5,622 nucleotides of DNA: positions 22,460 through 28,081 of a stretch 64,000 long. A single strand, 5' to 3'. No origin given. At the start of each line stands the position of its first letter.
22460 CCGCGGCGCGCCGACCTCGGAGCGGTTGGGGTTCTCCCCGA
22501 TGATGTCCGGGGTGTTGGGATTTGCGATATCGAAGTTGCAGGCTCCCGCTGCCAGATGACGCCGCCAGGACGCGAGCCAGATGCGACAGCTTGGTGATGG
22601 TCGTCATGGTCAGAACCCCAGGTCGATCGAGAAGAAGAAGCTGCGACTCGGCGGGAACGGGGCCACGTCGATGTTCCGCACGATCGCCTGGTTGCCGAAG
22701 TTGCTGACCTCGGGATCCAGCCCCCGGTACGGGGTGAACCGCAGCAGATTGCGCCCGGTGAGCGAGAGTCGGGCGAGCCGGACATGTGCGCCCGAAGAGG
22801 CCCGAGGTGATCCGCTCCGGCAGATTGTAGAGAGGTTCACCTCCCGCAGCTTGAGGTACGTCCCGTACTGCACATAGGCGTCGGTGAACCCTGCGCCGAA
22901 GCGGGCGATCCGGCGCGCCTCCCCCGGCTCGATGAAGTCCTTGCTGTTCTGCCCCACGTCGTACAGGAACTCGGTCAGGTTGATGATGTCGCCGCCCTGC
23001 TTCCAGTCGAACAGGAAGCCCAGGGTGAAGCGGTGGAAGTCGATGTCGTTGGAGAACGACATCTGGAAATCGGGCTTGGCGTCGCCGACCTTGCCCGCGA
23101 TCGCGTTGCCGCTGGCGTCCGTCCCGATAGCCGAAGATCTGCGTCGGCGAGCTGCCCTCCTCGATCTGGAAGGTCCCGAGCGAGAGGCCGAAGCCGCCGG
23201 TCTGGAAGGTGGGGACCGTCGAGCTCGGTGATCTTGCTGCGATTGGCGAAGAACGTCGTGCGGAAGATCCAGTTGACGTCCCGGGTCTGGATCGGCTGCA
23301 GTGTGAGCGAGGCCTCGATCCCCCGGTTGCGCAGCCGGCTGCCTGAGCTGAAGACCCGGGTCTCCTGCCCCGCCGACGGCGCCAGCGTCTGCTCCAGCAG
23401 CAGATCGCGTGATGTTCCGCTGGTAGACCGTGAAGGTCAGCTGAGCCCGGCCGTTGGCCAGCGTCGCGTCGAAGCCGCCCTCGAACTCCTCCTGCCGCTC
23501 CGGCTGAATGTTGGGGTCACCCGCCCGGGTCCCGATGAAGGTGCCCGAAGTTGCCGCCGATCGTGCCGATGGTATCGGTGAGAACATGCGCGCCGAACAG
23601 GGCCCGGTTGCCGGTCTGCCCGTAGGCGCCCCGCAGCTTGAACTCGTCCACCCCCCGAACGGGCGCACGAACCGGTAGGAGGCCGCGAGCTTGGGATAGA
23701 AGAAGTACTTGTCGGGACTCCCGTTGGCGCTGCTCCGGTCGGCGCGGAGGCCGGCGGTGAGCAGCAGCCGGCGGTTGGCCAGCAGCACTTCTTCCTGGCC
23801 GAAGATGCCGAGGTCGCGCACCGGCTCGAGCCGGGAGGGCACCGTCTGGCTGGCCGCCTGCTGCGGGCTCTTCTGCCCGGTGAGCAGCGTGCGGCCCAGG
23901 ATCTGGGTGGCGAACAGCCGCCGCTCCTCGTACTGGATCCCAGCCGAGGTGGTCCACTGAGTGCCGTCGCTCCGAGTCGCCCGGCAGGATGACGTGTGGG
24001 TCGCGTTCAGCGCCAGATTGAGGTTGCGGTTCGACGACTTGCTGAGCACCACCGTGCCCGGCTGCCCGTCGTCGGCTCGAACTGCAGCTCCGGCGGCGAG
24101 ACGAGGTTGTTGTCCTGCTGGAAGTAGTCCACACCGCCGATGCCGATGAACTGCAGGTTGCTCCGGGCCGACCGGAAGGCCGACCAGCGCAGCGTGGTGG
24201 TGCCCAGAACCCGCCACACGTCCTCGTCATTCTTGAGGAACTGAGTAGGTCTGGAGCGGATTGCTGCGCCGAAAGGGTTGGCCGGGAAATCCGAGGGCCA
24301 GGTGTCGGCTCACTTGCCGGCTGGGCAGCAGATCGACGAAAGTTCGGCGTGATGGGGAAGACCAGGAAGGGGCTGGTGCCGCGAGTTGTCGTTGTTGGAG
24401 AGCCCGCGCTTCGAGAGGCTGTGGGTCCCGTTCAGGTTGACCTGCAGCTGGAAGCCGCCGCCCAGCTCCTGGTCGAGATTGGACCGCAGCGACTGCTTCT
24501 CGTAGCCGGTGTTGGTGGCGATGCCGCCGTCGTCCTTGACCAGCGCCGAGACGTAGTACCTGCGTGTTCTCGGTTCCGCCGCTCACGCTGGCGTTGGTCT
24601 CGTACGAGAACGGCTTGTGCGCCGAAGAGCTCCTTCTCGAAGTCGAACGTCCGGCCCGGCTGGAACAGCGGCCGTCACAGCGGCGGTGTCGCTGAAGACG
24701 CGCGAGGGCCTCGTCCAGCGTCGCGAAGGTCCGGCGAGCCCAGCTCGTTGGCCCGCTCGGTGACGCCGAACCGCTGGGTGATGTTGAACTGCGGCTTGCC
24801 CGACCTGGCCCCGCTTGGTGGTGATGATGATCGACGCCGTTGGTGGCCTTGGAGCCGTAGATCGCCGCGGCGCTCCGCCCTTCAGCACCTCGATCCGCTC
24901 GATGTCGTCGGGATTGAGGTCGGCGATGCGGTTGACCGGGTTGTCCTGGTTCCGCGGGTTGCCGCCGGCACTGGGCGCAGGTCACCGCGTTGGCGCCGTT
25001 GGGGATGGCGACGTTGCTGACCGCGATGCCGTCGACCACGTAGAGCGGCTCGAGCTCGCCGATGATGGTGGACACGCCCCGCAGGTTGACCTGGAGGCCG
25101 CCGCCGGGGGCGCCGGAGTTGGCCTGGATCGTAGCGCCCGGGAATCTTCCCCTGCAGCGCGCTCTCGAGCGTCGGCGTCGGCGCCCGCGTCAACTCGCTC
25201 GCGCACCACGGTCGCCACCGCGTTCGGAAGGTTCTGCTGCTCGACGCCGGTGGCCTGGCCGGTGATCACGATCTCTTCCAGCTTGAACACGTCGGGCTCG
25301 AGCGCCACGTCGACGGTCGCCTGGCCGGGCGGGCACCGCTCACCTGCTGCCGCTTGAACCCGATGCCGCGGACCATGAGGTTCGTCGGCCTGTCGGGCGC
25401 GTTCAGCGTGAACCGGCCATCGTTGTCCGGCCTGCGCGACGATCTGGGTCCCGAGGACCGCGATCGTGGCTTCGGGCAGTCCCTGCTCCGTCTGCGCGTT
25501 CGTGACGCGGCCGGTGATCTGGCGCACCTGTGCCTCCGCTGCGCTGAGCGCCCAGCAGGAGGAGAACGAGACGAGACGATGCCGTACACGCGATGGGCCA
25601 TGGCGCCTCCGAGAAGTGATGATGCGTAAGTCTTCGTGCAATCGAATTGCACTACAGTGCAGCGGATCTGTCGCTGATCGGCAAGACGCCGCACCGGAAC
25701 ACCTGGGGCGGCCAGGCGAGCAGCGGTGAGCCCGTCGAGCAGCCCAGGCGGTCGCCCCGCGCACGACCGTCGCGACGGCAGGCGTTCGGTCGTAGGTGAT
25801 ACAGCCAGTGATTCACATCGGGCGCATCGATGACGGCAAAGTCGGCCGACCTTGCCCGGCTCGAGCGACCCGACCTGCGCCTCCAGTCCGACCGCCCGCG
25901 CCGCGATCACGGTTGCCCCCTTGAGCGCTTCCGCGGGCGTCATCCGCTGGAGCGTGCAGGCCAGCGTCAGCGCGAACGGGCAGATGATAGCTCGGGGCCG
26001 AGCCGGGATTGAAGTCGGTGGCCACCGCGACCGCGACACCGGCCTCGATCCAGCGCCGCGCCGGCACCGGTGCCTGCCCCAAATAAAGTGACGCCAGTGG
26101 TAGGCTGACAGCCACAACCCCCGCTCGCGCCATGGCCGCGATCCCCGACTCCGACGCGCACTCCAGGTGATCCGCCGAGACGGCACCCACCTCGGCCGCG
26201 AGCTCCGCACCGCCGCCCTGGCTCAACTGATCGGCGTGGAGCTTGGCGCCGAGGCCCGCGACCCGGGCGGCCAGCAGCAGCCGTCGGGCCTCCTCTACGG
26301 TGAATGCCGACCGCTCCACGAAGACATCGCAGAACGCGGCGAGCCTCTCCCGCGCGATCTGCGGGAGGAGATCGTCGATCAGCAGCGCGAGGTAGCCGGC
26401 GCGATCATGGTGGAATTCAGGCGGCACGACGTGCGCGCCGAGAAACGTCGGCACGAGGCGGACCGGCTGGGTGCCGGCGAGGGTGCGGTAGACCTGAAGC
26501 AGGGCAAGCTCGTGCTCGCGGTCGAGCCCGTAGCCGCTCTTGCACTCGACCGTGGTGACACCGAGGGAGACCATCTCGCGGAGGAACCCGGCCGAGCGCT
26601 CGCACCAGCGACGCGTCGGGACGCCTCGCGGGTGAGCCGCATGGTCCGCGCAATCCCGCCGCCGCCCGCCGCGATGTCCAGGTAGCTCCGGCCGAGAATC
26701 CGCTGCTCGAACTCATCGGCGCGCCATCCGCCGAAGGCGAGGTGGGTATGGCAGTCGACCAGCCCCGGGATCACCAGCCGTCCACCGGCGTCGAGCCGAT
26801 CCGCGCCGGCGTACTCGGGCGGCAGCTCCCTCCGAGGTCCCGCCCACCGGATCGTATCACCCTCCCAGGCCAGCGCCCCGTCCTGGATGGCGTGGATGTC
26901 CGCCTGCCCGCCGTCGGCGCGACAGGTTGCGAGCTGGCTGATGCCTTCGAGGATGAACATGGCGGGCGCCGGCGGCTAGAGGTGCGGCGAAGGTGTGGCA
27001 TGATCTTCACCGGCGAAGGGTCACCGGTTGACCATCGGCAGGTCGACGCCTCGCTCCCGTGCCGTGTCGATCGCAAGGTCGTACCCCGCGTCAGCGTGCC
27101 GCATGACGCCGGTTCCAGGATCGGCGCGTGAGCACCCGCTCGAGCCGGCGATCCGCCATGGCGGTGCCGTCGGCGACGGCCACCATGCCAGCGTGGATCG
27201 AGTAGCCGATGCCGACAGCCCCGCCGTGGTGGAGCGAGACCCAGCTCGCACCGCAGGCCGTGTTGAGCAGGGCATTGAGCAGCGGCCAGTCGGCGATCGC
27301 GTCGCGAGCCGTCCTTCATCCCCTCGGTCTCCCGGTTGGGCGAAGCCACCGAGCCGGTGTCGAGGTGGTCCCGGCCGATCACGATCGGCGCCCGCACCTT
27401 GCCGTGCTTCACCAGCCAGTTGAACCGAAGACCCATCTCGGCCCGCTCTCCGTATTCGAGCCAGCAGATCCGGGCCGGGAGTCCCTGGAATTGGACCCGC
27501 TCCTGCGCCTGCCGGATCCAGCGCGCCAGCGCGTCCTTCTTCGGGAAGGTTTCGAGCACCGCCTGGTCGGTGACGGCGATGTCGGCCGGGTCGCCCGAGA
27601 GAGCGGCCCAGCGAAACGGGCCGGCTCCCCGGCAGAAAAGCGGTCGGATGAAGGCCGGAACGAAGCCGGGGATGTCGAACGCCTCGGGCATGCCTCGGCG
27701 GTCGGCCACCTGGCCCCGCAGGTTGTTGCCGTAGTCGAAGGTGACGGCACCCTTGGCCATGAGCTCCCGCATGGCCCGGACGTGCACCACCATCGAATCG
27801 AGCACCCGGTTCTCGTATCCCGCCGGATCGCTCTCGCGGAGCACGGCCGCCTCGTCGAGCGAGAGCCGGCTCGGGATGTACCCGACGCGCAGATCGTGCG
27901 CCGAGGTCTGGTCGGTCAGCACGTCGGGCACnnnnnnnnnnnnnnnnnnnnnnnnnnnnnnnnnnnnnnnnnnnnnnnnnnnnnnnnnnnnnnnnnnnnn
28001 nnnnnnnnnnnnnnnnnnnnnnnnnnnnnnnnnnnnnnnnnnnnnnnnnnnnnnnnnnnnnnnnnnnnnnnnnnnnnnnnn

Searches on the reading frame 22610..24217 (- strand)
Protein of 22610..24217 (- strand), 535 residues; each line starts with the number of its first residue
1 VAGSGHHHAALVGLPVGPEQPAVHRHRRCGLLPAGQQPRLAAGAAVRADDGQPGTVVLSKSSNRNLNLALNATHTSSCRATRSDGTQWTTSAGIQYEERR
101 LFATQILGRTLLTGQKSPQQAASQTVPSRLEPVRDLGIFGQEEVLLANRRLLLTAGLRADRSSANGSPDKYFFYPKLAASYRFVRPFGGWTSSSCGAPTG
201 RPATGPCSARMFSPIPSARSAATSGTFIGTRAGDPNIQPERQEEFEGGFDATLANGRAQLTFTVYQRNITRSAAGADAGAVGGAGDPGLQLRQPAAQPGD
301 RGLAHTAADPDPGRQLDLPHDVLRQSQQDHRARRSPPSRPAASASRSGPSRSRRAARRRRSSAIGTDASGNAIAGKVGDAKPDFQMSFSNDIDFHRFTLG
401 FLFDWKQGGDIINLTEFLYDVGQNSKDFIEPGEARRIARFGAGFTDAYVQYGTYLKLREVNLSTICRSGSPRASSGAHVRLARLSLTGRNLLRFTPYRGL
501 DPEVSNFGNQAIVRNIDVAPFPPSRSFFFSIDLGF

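Call 92: search_protein_families(library=pfam, proteins=[window:22610-24217:-], max_evalue=0.00001)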
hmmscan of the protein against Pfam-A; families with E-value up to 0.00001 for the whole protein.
window:22610-24217:- (535 aa): 1 family
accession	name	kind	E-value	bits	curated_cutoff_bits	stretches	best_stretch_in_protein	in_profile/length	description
PF00593.30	TonB_dep_Rec_b-barrel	-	1.2e-13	52.2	27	1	64-270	117-298/436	TonB dependent receptor-like, beta-barrel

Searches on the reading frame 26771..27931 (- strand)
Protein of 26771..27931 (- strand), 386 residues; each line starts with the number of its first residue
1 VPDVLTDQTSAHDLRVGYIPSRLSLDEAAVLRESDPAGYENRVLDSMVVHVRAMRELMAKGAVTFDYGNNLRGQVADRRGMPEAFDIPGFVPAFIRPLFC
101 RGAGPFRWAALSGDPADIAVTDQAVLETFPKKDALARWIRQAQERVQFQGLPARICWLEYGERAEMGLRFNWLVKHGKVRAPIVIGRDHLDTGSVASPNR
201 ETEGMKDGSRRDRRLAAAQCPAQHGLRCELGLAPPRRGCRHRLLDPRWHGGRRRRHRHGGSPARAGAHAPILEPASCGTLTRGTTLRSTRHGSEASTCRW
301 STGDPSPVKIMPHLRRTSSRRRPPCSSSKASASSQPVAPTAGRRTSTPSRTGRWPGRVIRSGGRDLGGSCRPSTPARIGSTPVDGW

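Call 92: search_protein_families(library=pfam, proteins=[window:26771-27931:-], max_evalue=0.00001)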
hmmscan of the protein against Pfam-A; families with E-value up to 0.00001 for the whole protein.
window:26771-27931:- (386 aa): 2 families
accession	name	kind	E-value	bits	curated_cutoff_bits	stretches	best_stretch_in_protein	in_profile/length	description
PF17392.7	Urocanase_C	-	9.8e-52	175.7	23.6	1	97-210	1-114/196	Urocanase C-terminal domain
PF01175.24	Urocanase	-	2.8e-30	106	23.2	1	2-94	118-209/209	Urocanase Rossmann-like domain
